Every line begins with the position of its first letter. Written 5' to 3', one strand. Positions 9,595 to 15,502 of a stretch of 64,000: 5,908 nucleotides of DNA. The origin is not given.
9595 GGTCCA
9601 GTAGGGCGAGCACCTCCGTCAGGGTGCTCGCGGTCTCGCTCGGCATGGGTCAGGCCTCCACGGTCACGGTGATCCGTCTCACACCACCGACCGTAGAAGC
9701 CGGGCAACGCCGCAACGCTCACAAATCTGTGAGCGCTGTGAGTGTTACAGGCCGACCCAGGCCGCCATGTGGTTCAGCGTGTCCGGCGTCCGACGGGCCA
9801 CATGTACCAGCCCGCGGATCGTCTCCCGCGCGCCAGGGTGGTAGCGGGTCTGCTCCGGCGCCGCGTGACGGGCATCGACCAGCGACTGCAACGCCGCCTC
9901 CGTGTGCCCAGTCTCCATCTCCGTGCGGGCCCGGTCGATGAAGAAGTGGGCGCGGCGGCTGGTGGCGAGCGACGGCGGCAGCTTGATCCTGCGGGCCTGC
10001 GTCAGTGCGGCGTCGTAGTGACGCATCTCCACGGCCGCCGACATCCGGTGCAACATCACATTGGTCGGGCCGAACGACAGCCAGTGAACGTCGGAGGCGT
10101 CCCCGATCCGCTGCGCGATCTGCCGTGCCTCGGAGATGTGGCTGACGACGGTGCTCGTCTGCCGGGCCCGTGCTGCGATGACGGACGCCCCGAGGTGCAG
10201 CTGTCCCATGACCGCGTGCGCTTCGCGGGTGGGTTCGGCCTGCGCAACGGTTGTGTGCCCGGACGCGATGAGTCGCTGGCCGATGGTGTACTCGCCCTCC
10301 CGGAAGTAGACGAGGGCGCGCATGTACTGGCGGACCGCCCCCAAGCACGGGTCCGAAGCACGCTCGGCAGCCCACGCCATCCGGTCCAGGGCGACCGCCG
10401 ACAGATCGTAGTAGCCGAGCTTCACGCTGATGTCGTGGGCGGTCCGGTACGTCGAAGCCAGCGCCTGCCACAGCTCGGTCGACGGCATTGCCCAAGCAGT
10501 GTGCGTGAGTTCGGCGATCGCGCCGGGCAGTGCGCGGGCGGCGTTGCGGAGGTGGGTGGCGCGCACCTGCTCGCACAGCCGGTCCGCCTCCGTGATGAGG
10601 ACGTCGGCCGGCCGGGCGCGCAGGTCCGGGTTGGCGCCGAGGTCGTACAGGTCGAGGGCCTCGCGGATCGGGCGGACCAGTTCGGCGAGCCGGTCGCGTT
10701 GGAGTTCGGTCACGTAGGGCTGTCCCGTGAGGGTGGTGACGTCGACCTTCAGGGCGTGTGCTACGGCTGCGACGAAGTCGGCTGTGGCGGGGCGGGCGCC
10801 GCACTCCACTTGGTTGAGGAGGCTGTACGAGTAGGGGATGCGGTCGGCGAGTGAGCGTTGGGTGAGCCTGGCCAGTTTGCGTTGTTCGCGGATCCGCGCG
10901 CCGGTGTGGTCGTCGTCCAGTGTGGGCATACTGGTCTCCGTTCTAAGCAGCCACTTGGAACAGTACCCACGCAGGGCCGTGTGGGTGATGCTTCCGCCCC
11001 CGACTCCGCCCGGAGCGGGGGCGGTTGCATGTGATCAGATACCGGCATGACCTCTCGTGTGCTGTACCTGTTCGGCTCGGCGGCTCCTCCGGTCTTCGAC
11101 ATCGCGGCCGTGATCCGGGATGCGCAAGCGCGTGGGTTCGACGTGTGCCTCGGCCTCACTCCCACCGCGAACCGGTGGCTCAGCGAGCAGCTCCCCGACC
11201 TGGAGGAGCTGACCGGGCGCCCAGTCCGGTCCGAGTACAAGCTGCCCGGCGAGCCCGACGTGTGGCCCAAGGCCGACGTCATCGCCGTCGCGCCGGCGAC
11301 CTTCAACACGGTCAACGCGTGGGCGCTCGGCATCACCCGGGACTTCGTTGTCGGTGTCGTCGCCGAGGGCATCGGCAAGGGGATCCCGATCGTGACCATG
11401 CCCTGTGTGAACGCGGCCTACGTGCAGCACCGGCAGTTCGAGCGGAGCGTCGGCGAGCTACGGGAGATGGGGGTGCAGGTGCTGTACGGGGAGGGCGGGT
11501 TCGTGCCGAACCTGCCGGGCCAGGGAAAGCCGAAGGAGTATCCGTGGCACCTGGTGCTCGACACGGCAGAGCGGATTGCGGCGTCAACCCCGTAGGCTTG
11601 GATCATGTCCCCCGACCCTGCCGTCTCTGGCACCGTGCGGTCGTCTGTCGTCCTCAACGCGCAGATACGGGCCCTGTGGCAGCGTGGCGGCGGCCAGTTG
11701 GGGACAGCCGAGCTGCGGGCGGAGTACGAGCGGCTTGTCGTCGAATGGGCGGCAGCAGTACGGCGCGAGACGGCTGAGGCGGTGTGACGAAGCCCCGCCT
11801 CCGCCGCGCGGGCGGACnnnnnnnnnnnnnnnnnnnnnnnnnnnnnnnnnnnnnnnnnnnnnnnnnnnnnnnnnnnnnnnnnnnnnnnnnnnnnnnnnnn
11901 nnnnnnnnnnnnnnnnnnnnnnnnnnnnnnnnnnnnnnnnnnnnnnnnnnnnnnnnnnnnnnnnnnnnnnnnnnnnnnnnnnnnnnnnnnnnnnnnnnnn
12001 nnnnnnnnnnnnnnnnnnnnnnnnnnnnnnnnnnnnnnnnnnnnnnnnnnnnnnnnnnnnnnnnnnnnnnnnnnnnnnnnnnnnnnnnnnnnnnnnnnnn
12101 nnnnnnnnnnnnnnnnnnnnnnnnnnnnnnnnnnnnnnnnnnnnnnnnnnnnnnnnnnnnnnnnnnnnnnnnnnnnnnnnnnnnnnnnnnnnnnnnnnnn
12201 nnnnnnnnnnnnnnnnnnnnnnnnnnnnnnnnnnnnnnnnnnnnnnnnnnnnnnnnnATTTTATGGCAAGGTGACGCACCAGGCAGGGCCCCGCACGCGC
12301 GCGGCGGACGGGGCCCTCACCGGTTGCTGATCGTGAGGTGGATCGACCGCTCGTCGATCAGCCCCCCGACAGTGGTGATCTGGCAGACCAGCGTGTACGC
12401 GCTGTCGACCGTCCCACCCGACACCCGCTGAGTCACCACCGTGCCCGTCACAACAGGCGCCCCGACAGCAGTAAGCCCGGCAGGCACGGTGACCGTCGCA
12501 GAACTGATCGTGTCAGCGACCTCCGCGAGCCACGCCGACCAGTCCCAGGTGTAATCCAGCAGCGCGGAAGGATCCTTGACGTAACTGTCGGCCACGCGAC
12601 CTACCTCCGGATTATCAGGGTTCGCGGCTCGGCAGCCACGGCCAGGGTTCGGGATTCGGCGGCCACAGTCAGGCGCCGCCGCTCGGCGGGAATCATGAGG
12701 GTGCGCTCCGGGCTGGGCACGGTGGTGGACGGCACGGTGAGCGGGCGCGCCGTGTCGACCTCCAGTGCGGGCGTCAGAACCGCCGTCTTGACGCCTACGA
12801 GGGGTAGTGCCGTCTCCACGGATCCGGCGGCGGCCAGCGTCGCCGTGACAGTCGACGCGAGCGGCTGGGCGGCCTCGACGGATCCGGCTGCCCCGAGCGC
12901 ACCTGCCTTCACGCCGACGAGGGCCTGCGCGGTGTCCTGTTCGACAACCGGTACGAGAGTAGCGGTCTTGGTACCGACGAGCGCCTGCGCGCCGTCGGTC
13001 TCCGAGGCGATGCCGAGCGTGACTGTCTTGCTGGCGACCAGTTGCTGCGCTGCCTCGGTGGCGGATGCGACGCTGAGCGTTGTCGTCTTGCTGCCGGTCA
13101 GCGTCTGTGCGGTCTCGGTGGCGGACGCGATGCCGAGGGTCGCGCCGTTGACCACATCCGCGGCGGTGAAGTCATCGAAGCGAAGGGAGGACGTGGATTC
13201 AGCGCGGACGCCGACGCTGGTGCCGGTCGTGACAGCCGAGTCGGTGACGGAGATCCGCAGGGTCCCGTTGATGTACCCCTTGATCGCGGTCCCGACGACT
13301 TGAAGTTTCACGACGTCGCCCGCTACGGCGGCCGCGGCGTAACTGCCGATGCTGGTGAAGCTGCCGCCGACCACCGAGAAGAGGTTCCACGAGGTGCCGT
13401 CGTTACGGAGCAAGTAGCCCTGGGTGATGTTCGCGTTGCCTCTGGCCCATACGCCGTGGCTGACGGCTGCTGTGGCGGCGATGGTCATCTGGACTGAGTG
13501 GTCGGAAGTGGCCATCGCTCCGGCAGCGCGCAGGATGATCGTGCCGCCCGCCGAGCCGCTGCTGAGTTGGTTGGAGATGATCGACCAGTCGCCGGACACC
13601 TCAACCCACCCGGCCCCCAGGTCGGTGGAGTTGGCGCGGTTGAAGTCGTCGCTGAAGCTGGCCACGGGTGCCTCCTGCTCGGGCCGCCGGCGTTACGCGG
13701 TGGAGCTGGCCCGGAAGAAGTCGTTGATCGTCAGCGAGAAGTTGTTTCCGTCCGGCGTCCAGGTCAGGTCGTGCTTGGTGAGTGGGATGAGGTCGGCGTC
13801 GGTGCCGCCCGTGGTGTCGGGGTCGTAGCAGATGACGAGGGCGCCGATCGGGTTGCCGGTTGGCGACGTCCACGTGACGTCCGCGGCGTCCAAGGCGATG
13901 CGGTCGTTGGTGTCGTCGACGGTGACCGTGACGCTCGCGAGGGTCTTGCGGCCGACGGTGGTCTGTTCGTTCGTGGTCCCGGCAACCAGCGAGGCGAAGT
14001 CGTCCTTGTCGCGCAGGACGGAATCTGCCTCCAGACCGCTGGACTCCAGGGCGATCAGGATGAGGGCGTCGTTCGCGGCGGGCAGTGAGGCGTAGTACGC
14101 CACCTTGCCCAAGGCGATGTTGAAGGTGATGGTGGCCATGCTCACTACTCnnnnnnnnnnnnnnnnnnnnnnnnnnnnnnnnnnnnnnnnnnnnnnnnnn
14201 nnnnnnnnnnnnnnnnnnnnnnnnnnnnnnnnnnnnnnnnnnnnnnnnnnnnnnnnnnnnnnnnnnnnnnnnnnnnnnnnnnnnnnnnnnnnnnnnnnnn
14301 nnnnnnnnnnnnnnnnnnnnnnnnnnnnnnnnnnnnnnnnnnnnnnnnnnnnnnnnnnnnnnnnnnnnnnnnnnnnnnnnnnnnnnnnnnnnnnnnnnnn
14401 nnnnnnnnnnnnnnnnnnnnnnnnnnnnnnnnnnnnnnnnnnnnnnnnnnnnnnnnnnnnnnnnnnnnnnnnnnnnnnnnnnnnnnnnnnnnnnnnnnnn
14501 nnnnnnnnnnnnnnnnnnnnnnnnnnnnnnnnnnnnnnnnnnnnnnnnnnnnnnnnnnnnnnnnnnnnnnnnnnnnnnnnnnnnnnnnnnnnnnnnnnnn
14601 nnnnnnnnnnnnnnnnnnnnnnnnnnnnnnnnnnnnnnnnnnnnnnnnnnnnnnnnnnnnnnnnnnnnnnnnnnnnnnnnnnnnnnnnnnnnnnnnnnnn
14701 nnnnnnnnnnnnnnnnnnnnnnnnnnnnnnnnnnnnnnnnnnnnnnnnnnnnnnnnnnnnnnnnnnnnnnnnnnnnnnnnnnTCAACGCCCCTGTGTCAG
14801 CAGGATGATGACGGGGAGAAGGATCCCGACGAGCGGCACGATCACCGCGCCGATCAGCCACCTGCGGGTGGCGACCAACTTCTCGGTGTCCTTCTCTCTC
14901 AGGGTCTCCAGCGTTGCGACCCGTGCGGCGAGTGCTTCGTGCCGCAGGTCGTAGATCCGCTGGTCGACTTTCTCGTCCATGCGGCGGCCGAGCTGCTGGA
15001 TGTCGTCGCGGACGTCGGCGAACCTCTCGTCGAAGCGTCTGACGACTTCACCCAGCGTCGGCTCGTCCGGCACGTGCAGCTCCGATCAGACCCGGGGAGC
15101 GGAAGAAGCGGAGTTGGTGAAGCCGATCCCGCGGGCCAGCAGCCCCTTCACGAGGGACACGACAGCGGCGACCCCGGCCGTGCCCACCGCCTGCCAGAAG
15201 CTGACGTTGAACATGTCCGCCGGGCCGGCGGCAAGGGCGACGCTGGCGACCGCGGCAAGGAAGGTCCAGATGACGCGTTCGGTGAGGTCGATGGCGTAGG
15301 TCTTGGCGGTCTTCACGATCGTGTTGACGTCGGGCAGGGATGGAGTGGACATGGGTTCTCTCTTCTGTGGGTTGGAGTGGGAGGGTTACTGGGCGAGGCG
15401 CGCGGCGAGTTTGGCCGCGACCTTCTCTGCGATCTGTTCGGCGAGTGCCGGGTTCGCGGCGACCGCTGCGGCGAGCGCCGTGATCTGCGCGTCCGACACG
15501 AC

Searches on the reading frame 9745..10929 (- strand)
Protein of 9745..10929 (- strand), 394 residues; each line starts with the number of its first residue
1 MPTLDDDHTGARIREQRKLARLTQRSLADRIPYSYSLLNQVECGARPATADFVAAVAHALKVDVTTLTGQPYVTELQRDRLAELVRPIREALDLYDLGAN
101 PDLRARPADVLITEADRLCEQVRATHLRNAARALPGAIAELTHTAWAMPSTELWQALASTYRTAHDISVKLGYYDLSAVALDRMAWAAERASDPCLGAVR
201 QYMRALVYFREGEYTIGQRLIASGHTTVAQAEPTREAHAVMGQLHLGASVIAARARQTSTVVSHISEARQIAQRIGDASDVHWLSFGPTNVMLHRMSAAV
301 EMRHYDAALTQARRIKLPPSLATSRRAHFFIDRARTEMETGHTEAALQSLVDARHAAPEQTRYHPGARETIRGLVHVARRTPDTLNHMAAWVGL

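Call 21: search_protein_families(library=pfam, proteins=[window:9745-10929:-], max_evalue=0.01)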
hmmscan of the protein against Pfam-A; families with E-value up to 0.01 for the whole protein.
window:9745-10929:- (394 aa): 2 families
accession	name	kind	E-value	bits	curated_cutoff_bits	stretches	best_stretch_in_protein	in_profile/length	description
PF13560.12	HTH_31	-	1.6e-07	31.9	27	1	10-65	3-59/64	Helix-turn-helix domain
PF01381.28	HTH_3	-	1.3e-05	25.6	23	1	13-65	1-53/55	Helix-turn-helix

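Call 33: search_protein_families(library=phrogs, proteins=[window:9745-10929:-], max_evalue=0.01)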
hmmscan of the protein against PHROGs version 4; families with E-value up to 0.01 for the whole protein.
window:9745-10929:- (394 aa): 7 families
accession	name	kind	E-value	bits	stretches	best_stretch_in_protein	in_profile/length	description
phrog_5823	-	transcription regulation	1.9e-63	216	1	7-393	5-401/404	transcriptional regulator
phrog_8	-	transcription regulation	1.4e-05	25.8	1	10-71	78-139/346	transcriptional regulator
phrog_7241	-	transcription regulation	1.5e-05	26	1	4-67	60-120/122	transcriptional regulator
phrog_3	-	transcription regulation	5.8e-05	24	1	9-73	89-151/430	transcriptional repressor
phrog_2439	-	transcription regulation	7.3e-05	22.8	1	8-69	7-68/367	transcriptional regulator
phrog_4583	-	transcription regulation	0.00093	20.2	1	11-70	13-72/81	transcriptional repressor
phrog_2967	-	transcription regulation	0.0048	17.5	1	8-70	10-72/225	transcriptional regulator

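Call 43: find_related_loci(query=window:9745-10929:-, collection=viral_contigs, flank=6000)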
Query window:9745-10929:- (394 aa) in viral_contigs; peptide patterns used: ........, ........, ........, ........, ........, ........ (x = any residue, [..] = any of these).
24 stretches matched a pattern; 19 encode a relative of the query (tblastn E <= 1e-3); 18 distinct loci.
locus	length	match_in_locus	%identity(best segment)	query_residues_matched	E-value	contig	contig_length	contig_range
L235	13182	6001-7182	89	1-394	0e+0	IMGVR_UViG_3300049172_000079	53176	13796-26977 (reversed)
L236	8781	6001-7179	89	1-393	0e+0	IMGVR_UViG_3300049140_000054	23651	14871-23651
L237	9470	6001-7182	85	1-394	0e+0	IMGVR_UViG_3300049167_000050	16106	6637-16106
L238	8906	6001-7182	85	1-394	0e+0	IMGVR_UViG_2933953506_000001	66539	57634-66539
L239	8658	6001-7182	83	1-394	0e+0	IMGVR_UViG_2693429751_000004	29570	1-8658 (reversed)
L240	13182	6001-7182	85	1-394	0e+0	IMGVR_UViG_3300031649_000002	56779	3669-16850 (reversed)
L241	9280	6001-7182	81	1-394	0e+0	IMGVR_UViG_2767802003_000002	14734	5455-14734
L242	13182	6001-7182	84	1-394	0e+0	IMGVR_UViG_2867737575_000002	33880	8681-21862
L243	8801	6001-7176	63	1-394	2e-151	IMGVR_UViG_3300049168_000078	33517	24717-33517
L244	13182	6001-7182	83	1-394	0e+0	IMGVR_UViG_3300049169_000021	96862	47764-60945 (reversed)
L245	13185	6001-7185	60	1-394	2e-140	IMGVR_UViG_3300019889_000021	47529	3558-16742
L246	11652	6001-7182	76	1-394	0e+0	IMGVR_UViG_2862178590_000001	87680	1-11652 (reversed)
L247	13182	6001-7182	52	1-394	4e-125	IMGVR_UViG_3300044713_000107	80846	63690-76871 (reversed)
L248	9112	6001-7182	52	1-394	9e-122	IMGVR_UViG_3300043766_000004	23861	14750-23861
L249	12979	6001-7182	50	1-394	2e-119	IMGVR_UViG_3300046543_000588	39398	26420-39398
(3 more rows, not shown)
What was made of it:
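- On Dimeric-repressor operator (lambda CI/Cro-like logic): XRE-394 homologues lie in other contigs (call 43).
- Tried and rejected: Its 18 viral-contig homologues are all in contigs outside the dyad-bearing clade (call 43).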

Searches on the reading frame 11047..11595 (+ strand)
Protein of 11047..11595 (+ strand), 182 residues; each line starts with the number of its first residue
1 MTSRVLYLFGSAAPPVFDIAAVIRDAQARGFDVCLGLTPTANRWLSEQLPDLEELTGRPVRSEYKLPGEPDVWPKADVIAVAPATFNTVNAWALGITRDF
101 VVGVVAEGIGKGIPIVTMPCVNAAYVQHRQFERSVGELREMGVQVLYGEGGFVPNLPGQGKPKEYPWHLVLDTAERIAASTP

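Call 21: search_protein_families(library=pfam, proteins=[window:11047-11595:+], max_evalue=0.01)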
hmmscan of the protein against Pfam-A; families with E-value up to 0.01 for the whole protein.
window:11047-11595:+ (182 aa): 1 family
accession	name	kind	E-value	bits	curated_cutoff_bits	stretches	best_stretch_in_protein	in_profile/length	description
PF02441.25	Flavoprotein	-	9e-09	35.6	22.7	1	12-125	9-132/162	Flavoprotein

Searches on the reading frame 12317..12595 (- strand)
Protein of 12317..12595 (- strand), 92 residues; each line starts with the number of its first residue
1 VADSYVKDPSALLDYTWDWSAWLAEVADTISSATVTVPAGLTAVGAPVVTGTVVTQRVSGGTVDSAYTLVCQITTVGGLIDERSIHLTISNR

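Call 58: search_protein_families(library=pfam, proteins=[window:12317-12595:-], max_evalue=0.05)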
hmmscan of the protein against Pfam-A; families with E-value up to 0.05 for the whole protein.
window:12317-12595:- (92 aa): 1 family
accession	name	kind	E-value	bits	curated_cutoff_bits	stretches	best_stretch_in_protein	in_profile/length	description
PF23148.1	Gp77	-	1e-22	80.9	27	1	7-87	1-83/84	Podophage GP4 fiber-tail adaptor protein gp77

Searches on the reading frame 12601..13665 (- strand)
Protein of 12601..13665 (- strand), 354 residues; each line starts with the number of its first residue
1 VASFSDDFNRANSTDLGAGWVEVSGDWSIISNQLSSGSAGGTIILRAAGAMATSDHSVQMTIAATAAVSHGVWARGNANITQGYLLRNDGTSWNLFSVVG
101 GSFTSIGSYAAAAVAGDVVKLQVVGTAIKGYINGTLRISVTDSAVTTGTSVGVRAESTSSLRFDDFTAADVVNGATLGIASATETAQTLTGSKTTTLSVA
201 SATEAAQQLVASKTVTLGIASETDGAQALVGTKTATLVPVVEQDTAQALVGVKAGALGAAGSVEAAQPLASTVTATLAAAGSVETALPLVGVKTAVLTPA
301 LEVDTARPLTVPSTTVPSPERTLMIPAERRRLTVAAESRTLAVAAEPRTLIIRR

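Call 21: search_protein_families(library=pfam, proteins=[window:12601-13665:-], max_evalue=0.01)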
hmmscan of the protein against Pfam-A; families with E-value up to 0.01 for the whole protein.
window:12601-13665:- (354 aa): 0 families

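Call 33: search_protein_families(library=phrogs, proteins=[window:12601-13665:-], max_evalue=0.01)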
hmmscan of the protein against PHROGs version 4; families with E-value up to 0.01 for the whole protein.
window:12601-13665:- (354 aa): 3 families
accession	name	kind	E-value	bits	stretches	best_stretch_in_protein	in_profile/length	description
phrog_2804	-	head and packaging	1e-13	52.4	1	3-154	41-209/239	virion structural protein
phrog_14065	-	unknown function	5.6e-10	39.1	1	242-309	666-733/1152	-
phrog_4978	-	tail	7.2e-06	26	1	3-165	339-521/797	tail protein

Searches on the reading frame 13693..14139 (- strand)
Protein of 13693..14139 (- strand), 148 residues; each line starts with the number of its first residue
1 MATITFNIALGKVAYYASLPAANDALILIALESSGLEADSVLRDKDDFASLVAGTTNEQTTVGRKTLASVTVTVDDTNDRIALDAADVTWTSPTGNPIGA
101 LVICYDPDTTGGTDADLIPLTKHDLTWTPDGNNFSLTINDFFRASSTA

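Call 21: search_protein_families(library=pfam, proteins=[window:13693-14139:-], max_evalue=0.01)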
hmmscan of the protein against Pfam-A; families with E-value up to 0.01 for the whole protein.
window:13693-14139:- (148 aa): 0 families

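Call 33: search_protein_families(library=phrogs, proteins=[window:13693-14139:-], max_evalue=0.01)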
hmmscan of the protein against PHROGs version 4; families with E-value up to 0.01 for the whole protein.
window:13693-14139:- (148 aa): 2 families
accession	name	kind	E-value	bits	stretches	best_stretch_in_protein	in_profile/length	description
phrog_26662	-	unknown function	3.1e-59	200.3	1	1-147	1-149/151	-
phrog_644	-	unknown function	4.8e-08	34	1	55-139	50-135/174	-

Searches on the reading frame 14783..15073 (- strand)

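Call 78: search_protein_families(library=pfam, proteins=[window:14783-15073:-], max_evalue=0.01)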
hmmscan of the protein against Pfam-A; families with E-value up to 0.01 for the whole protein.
window:14783-15073:- (96 aa): 1 family
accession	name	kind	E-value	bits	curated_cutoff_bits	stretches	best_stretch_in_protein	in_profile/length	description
PF11062.13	DUF2863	-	0.0071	15.4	25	1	25-81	147-202/398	Protein of unknown function (DUF2863)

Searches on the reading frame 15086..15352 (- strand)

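Call 78: search_protein_families(library=pfam, proteins=[window:15086-15352:-], max_evalue=0.01)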
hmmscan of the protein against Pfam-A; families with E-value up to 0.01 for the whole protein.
window:15086-15352:- (88 aa): 1 family
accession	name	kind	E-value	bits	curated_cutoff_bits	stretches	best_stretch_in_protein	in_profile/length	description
PF16945.10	Phage_r1t_holin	-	6e-05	23.5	26.9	1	17-86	2-70/72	Putative lactococcus lactis phage r1t holin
